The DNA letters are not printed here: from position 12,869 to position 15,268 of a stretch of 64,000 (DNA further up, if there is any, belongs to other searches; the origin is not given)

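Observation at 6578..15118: Amidoligase island inside a teichoic-acid locus: three PF14397-type ATP-grasp genes plus a MurF-like ligase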

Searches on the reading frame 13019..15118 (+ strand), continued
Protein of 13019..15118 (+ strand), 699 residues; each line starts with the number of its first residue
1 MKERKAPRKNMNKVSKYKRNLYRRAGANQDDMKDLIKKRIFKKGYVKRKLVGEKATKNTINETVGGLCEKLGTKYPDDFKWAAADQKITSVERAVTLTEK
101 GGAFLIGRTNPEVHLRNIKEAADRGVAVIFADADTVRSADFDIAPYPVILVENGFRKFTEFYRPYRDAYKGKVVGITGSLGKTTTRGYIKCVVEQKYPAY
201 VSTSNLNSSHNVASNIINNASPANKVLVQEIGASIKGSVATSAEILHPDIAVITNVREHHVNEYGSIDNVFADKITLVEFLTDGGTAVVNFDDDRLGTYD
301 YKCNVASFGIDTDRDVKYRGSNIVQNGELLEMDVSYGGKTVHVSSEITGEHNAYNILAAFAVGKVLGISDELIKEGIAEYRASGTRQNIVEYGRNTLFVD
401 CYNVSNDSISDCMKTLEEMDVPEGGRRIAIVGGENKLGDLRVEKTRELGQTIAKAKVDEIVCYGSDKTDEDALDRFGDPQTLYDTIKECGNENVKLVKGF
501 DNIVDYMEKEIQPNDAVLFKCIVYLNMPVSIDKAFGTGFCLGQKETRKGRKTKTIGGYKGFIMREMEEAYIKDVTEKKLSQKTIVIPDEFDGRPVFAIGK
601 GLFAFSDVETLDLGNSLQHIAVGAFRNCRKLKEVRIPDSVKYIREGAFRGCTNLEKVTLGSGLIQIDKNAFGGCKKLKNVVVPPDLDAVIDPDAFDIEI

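Call 17: find_encoding_contigs(protein=P0018, flank=10000, max_places=1)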
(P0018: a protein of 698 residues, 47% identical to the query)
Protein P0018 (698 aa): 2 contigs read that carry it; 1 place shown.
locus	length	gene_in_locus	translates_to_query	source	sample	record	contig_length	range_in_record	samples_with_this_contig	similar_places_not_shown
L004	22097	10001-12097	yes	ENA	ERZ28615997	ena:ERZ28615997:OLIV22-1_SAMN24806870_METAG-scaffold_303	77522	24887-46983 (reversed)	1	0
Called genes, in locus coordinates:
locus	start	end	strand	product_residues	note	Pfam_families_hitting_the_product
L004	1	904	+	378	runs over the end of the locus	PF14397:ATPgrasp_ST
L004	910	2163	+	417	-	PF09587:PGA_cap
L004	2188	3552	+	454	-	PF14397:ATPgrasp_ST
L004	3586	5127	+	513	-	PF14397:ATPgrasp_ST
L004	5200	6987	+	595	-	PF14397:ATPgrasp_ST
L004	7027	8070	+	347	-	PF14397:ATPgrasp_ST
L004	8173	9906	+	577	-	PF00041:fn3 (faint), PF03734:YkuD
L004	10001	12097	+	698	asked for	PF08245:Mur_ligase_M, PF02875:Mur_ligase_C (weak), PF13306:LRR_5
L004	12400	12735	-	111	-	PF01381:HTH_3 (weak)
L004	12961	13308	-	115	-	PF08769:Spo0A_C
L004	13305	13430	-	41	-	-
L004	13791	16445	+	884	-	PF20610:TED_2, PF26764:TEDa_beta, PF17802:SpaA, PF18202:TQ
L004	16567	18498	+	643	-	PF00009:GTP_EFTU, PF22042:EF-G_D2, PF03144:GTP_EFTU_D2, PF14492:EFG_III, PF03764:EFG_IV, PF00679:EFG_C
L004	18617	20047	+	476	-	PF18073:Zn_ribbon_LapB, PF13481:AAA_25, PF03796:DnaB_C, PF06745:ATPase, PF23442:DUF7125 (weak), PF13541:ChlI, PF05362:Lon_C (faint)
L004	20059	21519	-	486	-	PF00512:HisKA, PF02518:HATPase_c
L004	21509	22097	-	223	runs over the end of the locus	PF00072:Response_reg, PF00486:Trans_reg_C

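Call 18: find_encoding_contigs(protein=P0034, flank=10000, max_places=1)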
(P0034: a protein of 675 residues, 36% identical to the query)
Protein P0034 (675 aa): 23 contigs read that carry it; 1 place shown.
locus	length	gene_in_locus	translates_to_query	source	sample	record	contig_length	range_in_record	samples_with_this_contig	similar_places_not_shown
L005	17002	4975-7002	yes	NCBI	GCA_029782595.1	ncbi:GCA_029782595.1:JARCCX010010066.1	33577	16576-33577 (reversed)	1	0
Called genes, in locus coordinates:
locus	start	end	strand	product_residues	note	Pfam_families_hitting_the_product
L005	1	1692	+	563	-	?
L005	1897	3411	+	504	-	PF13520:AA_permease_2, PF00324:AA_permease, PF13520:AA_permease_2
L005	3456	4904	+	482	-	PF14397:ATPgrasp_ST, PF13306:LRR_5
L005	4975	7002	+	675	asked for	PF08245:Mur_ligase_M, PF02875:Mur_ligase_C, PF13306:LRR_5, PF13855:LRR_8 (faint)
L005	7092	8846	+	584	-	PF04151:PPC (faint), PF00041:fn3, PF25833:Fn3_SaeA_3rd (faint)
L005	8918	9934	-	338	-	PF00710:Asparaginase, PF17763:Asparaginase_C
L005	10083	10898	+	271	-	-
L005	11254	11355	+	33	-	-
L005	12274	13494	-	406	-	PF02661:Fic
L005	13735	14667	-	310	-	PF00589:Phage_integrase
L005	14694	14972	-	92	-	-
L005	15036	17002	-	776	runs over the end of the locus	PF01935:DUF87 (weak), PF12846:AAA_10, PF19044:P-loop_TraG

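Call 19: find_encoding_contigs(protein=P0043, flank=10000, max_places=1)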
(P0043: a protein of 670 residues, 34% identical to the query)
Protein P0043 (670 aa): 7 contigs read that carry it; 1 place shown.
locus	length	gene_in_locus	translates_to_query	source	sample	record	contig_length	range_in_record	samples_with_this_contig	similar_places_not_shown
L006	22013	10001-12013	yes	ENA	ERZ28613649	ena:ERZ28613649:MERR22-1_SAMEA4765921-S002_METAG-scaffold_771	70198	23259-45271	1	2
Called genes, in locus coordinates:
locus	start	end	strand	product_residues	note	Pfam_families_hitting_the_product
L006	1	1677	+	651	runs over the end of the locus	PF00149:Metallophos, PF02872:5_nucleotid_C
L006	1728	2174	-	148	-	PF04138:GtrA_DPMS_TM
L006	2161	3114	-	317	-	PF00535:Glycos_transf_2, PF13641:Glyco_tranf_2_3 (weak)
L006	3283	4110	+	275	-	PF01061:ABC2_membrane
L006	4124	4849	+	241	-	PF00005:ABC_tran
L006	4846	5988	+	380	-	PF04464:Glyphos_transf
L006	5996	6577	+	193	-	PF12804:NTP_transf_3 (weak)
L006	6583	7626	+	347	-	PF14397:ATPgrasp_ST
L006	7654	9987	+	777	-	PF14397:ATPgrasp_ST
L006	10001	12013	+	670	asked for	PF08245:Mur_ligase_M, PF13306:LRR_5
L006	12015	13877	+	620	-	PF09587:PGA_cap, PF13306:LRR_5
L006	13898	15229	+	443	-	PF14397:ATPgrasp_ST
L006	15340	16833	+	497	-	PF00041:fn3 (weak), PF03734:YkuD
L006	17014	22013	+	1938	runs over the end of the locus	PF09992:NAGPA, PF16655:PhoD_N (faint), PF16656:Pur_ac_phosph_N, PF00149:Metallophos, PF00041:fn3 (weak)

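Call 21: find_encoding_contigs(protein=P0053, flank=10000, max_places=1)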
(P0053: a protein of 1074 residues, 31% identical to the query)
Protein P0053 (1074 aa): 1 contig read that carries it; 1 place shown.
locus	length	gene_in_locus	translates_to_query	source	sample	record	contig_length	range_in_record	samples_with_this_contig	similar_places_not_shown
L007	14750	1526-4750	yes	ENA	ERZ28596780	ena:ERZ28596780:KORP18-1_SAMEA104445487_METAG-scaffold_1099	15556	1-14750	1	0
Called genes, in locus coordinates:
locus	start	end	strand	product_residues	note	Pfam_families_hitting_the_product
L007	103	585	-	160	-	-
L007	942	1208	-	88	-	-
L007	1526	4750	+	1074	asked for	PF09587:PGA_cap, PF02557:VanY, PF08245:Mur_ligase_M, PF02875:Mur_ligase_C (weak), PF13306:LRR_5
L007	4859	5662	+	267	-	PF01177:Asp_Glu_race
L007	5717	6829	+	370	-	PF01820:Dala_Dala_lig_N, PF07478:Dala_Dala_lig_C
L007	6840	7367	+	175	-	-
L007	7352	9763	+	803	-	PF08245:Mur_ligase_M, PF02875:Mur_ligase_C, PF13306:LRR_5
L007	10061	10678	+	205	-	PF02525:Flavodoxin_2 (weak), PF03358:FMN_red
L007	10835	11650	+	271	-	-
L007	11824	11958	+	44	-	-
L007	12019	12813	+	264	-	PF13280:WYL, PF25583:WCX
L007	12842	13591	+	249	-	PF12724:Flavodoxin_5, PF13183:Fer4_8 (faint), PF13484:Fer4_16 (faint), PF14697:Fer4_21 (faint), PF00037:Fer4 (faint), PF12838:Fer4_7 (faint), PF13187:Fer4_9 (weak)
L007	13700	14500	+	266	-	PF23023:Anti-Pycsar_Apyc1, PF00753:Lactamase_B, PF12706:Lactamase_B_2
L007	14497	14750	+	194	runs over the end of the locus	PF13420:Acetyltransf_4, PF00583:Acetyltransf_1 (weak), PF13508:Acetyltransf_7 (faint)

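Call 22: find_encoding_contigs(protein=P0056, flank=10000, max_places=1)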
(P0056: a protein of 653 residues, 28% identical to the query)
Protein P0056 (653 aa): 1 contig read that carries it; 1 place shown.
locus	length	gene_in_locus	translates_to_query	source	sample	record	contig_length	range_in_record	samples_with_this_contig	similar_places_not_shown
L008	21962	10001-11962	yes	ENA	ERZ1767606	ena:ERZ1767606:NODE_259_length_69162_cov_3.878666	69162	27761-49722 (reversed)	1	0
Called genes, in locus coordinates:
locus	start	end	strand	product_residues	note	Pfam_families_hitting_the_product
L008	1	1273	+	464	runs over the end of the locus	PF00326:Peptidase_S9 (faint), PF12697:Abhydrolase_6 (weak), PF12146:Hydrolase_4 (faint)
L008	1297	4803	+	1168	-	PF02811:PHP, PF07733:DNA_pol3_alpha, PF17657:DNA_pol3_finger, PF14579:HHH_6, PF01336:tRNA_anti-codon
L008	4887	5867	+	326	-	PF00365:PFK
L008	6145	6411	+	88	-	PF01250:Ribosomal_S6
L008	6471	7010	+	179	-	-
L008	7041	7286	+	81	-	PF01084:Ribosomal_S18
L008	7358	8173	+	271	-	PF22435:MRM3-like_sub_bind, PF08032:SpoU_sub_bind (weak), PF00588:SpoU_methylase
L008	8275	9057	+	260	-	PF01061:ABC2_membrane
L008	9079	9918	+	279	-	PF13555:AAA_29 (faint), PF00005:ABC_tran, PF13304:AAA_21 (faint)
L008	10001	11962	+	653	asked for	PF08245:Mur_ligase_M, PF02875:Mur_ligase_C, PF13306:LRR_5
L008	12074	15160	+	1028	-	PF09587:PGA_cap, PF14397:ATPgrasp_ST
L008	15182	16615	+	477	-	PF00324:AA_permease, PF13520:AA_permease_2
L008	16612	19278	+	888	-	PF15632:ATPgrasp_Ter (faint), PF02222:ATP-grasp, PF07478:Dala_Dala_lig_C (weak)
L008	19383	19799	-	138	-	-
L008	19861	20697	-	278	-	PF12895:ANAPC3 (faint), PF13428:TPR_14 (faint), PF25063:ARM_TT21_C (faint), PF13432:TPR_16 (weak), PF14559:TPR_19 (weak), PF13424:TPR_12, PF07719:TPR_2 (weak), PF13432:TPR_16 (weak), +7 more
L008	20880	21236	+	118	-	PF07085:DRTGG (faint)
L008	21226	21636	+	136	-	PF13581:HATPase_c_2, PF02518:HATPase_c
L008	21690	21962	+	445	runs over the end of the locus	PF00037:Fer4 (weak), PF12837:Fer4_6 (faint), PF12838:Fer4_7, PF13187:Fer4_9 (weak), PF13237:Fer4_10, PF14697:Fer4_21 (weak), PF02906:Fe_hyd_lg_C, PF04060:FeS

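Call 24: find_encoding_contigs(protein=P0001, flank=10000, max_places=3)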
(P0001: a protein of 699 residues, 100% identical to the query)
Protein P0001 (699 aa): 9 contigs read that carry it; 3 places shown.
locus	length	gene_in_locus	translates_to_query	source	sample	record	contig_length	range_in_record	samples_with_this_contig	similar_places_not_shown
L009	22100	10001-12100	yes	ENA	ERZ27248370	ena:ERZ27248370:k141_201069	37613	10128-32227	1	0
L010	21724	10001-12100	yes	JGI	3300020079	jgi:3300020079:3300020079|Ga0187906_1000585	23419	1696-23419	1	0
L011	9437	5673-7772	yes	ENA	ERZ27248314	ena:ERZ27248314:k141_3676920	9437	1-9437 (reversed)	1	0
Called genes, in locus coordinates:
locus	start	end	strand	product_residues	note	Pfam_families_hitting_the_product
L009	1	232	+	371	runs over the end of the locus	PF03816:LytR_cpsA_psr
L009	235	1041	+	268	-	PF01061:ABC2_membrane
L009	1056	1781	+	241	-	PF00005:ABC_tran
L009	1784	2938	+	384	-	PF04464:Glyphos_transf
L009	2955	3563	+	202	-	-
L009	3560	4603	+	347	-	PF14397:ATPgrasp_ST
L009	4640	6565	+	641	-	PF14397:ATPgrasp_ST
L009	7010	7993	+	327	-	-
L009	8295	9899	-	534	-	PF14397:ATPgrasp_ST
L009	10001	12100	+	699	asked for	PF08245:Mur_ligase_M, PF02875:Mur_ligase_C, PF13306:LRR_5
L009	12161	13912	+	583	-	PF04991:LicD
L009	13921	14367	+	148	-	PF01467:CTP_transf_like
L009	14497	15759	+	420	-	PF03734:YkuD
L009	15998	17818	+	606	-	PF13727:CoA_binding_3, PF01073:3Beta_HSD, PF01370:Epimerase, PF02719:Polysacc_synt_2, PF04321:RmlD_sub_bind, PF16363:GDP_Man_Dehyd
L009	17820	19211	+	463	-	PF04932:Wzy_C (weak)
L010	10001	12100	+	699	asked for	PF08245:Mur_ligase_M, PF02875:Mur_ligase_C, PF13306:LRR_5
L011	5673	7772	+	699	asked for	PF08245:Mur_ligase_M, PF02875:Mur_ligase_C, PF13306:LRR_5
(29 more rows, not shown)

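Call 39: search_protein_families(library=pfam, proteins=[L006:7654-9987:+, L004:2179-3552:+, L004:3586-5127:+, L004:5200-6987:+, L006:11991-13877:+, L008:16612-19278:+], max_evalue=0.001)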
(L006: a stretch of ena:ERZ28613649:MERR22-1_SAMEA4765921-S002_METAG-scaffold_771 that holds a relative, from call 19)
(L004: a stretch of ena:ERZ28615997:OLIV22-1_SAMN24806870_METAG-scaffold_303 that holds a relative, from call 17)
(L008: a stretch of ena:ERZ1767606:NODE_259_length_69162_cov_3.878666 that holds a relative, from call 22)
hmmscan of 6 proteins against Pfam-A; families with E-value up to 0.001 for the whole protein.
L006:7654-9987:+ (777 aa): 2 families
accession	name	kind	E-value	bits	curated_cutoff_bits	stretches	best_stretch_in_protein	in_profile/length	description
PF14397.11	ATPgrasp_ST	-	1.3e-46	159.5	31.4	2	475-736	7-258/278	Sugar-transfer associated ATP-grasp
PF14398.11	ATPgrasp_YheCD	-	0.00019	21.2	26.8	0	531-639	36-150/255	YheC/D like ATP-grasp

L004:2179-3552:+ (457 aa): 1 family
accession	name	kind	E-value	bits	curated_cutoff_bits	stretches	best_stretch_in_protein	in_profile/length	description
PF14397.11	ATPgrasp_ST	-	1.9e-49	168.8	31.4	1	204-454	3-274/278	Sugar-transfer associated ATP-grasp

L004:3586-5127:+ (513 aa): 1 family
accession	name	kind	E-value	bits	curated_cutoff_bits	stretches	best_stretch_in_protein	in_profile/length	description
PF14397.11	ATPgrasp_ST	-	2.3e-48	165.3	31.4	1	260-498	3-265/278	Sugar-transfer associated ATP-grasp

L004:5200-6987:+ (595 aa): 3 families
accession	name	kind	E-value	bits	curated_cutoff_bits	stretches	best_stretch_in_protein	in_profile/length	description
PF14397.11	ATPgrasp_ST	-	6.4e-48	163.8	31.4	1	347-575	14-263/278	Sugar-transfer associated ATP-grasp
PF14398.11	ATPgrasp_YheCD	-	2.1e-05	24.4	26.8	0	372-447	32-101/255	YheC/D like ATP-grasp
PF02955.21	GSH-S_ATP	-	0.00071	19.5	23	0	359-428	5-69/175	Prokaryotic glutathione synthetase, ATP-grasp domain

L006:11991-13877:+ (628 aa): 2 families
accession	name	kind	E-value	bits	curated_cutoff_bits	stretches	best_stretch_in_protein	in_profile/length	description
PF09587.15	PGA_cap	-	1.7e-54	185.4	27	1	67-313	1-252/255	Bacterial capsule synthesis protein PGA_cap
PF13306.12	LRR_5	-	2.8e-21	76.2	27.7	1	517-602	20-103/127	BspA type Leucine rich repeat region (6 copies)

L008:16612-19278:+ (888 aa): 4 families
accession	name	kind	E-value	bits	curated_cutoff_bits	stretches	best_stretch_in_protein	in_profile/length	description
PF02222.28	ATP-grasp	-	1.8e-16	60.8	27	2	586-757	3-169/179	ATP-grasp domain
PF15632.11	ATPgrasp_Ter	-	2.3e-12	47.2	29.1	2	251-328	37-113/131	ATP-grasp in the biosynthetic pathway with Ter operon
PF07478.18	Dala_Dala_lig_C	-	2.7e-11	43.8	24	1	607-749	29-174/204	D-ala D-ala ligase C-terminus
PF18299.6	R2K_2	-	8.7e-05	22.9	26.2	0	606-759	13-140/147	ATP-grasp domain, R2K clade family 2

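Call 75: predict_structure(alignment_id=A4)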
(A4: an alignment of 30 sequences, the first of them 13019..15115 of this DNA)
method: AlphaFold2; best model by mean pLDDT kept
length: 699 residues; sequences in the alignment: 30
mean_pLDDT: 90.5   pTM: 0.86
mean pLDDT of the five models: 90.5, 90.4, 89.5, 89.0, 88.9
residues with pLDDT >= 90: 520; 70-90: 138; 50-70: 21; < 50: 20
segments of 3 or more residues with pLDDT < 50: 1-7, 43-54
pLDDT, mean of each block of 10 residues (from residue 1): 48 85 73 71 48 53 93 94 94 90 91 92 96 93 94 93 91 95 94 93 82 89 90 88 96 90 86 96 97 96 97 95 91 97 93 96 98 95 80 92 88 92 95 90 95 96 95 94 97 96 97 96 92 92 77 95 92 94 97 96 95 97 95 97 96 97 95 94 93 85
secondary structure, 60 per line:
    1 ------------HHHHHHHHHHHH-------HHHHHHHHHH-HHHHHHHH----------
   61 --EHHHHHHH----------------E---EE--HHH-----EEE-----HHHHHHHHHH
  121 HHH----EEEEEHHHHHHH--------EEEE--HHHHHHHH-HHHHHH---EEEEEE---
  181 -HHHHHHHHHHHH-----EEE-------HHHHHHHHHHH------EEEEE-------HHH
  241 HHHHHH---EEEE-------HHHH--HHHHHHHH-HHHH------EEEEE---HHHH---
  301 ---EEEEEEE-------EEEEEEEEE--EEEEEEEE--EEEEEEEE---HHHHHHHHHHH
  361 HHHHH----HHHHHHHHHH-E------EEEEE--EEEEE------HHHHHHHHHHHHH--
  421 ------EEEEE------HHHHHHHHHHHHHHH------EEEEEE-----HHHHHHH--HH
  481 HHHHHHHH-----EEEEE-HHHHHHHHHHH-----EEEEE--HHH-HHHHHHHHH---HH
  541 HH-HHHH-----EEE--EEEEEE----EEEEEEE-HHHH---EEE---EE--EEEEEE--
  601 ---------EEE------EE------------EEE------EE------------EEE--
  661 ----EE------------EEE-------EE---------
elements in order (helices of 4 or more, strands of 3 or more residues): H13-24 H32-41 H43-50 H64-70 E103-105 H111-123 E128-132 H133-139 E148-151 H154-161 H163-168 E172-177 H182-193 E199-201 H209-219 E226-230 H238-246 E250-253 H261-264 H267-274 H276-279 E286-290 H294-297 E304-310 E318-326 E329-336 E339-346 H350-365 H370-379 E388-392 E395-399 H406-418 E427-431 H438-452 E459-464 H470-476 H479-488 E494-498 H500-510 E516-520 H527-535 H539-542 H544-547 E553-555 E558-563 E568-574 H576-579 E583-585 E593-598 E610-612 E633-635 E656-658 E679-681

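Call 79: fold_search(model_id=the predicted structure, library=pdb)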
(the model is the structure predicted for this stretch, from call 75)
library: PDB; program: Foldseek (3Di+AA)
matches with E <= 10: 1352; with E <= 0.001: 198
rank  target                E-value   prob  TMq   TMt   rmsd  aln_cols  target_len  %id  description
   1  4qf5_A                1.8e-28  1.00  0.55  0.80   4.1       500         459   19  Crystal structure I of MurF from Acinetobacter baumannii (released 2015-04-01)
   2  4qf5_B                2.4e-27  1.00  0.54  0.81   4.0       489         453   19  Crystal structure I of MurF from Acinetobacter baumannii (released 2015-04-01)
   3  4qdi                  3.8e-26  1.00  0.51  0.75   5.1       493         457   19  Crystal structure II of MurF from Acinetobacter baumannii (released 2015-04-01)
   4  3zl8                  1.1e-25  1.00  0.51  0.80   4.2       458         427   20  CRYSTAL STRUCTURE OF MURF LIGASE FROM THERMOTOGA MARITIMA IN COMPLEX WITH ADP (released 2013-09-11)
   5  2am1                  1.1e-25  1.00  0.39  0.57  10.8       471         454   19  sp protein ligand 1 (released 2006-01-24)
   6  4ziy                  2.9e-25  1.00  0.52  0.79   4.6       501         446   18  Structure of UDP-N-acetylmuramoylalanyl-D-glutamyl-2,6-diaminopimelate--D-alanyl-D-alanyl ligase from Acinetobacter baum (released 2015-05-20)
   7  4cvm                  3.2e-25  1.00  0.50  0.74   4.6       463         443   20  PaMurF in complex with AMP-PNP and UDP-MurNAc-tripeptide (mDAP) (released 2015-04-22)
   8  4cvk_A                4.6e-24  1.00  0.50  0.75   4.9       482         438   19  PaMurF in complex with UDP-MurNAc-tripeptide (mDAP) (released 2015-04-22)
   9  4cvl                  1.5e-23  1.00  0.46  0.71   5.0       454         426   19  PaMurF in complex with AMP-PNP (released 2015-04-22)
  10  2xja_B                4.8e-23  1.00  0.52  0.70   4.7       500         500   19  Structure of MurE from M.tuberculosis with dipeptide and ADP (released 2010-08-18)
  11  2xja_C                5.0e-23  1.00  0.51  0.70   4.8       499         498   20  Structure of MurE from M.tuberculosis with dipeptide and ADP (released 2010-08-18)
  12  2xja_D                7.3e-23  1.00  0.52  0.72   4.6       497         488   18  Structure of MurE from M.tuberculosis with dipeptide and ADP (released 2010-08-18)
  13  2xja_A                1.4e-22  1.00  0.52  0.70   4.9       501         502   19  Structure of MurE from M.tuberculosis with dipeptide and ADP (released 2010-08-18)
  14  2wtz_A                1.5e-22  1.00  0.53  0.71   4.7       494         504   19  MurE ligase of Mycobacterium Tuberculosis (released 2009-12-15)
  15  8g6p                  1.5e-22  1.00  0.52  0.69   4.9       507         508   17  Crystal structure of Mycobacterium thermoresistibile MurE in complex with ADP and 2,6-Diaminopimelic acid (released 2023-04-05)
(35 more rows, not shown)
